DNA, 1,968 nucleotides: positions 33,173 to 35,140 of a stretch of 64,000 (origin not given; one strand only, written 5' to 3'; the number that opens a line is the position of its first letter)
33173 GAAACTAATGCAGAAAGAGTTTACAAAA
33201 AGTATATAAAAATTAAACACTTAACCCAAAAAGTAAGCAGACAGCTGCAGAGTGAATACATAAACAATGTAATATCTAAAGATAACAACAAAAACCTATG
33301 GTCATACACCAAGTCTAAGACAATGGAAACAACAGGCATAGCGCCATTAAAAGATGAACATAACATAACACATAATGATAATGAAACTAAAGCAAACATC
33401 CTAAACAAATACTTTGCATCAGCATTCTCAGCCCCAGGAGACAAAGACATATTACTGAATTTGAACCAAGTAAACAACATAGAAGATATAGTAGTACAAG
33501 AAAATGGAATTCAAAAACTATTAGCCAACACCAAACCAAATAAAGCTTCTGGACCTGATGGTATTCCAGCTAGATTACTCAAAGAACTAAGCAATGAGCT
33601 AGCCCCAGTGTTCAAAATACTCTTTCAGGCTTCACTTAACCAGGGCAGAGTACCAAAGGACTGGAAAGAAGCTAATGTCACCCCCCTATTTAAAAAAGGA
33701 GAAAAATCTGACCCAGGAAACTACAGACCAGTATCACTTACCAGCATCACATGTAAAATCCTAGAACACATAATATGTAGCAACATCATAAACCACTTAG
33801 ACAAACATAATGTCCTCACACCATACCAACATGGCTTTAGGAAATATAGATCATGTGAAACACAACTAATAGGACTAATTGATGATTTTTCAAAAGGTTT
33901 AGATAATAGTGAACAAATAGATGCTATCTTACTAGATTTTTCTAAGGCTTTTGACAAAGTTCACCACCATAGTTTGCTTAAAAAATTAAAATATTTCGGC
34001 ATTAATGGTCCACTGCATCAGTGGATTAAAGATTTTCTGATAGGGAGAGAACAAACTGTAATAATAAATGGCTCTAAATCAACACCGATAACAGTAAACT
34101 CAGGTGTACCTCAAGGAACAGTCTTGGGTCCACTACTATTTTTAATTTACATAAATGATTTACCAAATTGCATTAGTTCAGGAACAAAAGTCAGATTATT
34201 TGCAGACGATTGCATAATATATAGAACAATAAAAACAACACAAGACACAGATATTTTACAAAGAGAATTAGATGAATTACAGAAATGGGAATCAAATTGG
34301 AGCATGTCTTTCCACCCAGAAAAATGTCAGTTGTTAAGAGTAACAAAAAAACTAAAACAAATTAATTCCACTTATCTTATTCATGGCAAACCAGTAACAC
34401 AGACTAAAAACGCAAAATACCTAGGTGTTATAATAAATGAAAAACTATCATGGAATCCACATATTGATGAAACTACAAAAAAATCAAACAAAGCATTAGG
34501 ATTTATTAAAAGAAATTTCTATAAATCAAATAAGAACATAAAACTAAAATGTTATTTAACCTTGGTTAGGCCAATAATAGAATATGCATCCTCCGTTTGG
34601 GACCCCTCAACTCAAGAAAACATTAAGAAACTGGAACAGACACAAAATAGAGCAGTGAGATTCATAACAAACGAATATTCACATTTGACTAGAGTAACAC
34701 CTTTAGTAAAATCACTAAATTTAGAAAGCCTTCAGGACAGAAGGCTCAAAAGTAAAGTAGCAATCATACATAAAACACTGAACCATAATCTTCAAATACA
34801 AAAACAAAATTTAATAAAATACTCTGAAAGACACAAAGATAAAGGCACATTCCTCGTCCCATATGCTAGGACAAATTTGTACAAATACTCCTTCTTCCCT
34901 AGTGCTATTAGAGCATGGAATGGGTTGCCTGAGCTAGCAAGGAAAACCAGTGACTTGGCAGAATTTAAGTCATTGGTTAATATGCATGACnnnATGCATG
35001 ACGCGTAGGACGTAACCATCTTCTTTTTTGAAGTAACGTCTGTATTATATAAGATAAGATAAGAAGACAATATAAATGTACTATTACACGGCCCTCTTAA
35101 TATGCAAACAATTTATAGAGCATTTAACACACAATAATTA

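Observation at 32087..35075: Nearly intact RTE/CR1-like LINE whose single ORF is broken only by two in-frame TGA codons, both in CpG-compatible contexts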

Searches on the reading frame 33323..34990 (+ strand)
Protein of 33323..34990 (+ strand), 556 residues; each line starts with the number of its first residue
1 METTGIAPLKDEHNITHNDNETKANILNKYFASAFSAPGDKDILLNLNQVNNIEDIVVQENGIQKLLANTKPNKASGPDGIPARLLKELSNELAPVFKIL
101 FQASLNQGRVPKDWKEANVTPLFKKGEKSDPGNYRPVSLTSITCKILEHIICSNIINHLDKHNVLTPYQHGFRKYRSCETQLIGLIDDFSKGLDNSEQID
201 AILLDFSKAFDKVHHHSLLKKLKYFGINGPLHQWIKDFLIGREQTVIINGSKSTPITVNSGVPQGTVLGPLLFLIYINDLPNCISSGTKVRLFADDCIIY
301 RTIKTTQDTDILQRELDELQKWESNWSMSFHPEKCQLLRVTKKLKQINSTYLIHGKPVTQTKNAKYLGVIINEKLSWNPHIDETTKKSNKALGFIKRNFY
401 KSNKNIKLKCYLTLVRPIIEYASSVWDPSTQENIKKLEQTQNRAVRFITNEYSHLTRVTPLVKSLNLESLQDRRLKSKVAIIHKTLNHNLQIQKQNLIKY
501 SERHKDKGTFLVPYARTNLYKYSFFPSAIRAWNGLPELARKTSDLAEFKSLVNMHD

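Call 15: find_encoding_contigs(protein=window:33323-34990:+, flank=10000, max_places=6)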
Protein window:33323-34990:+ (556 aa): no gene with exactly this product is on record in the collection.
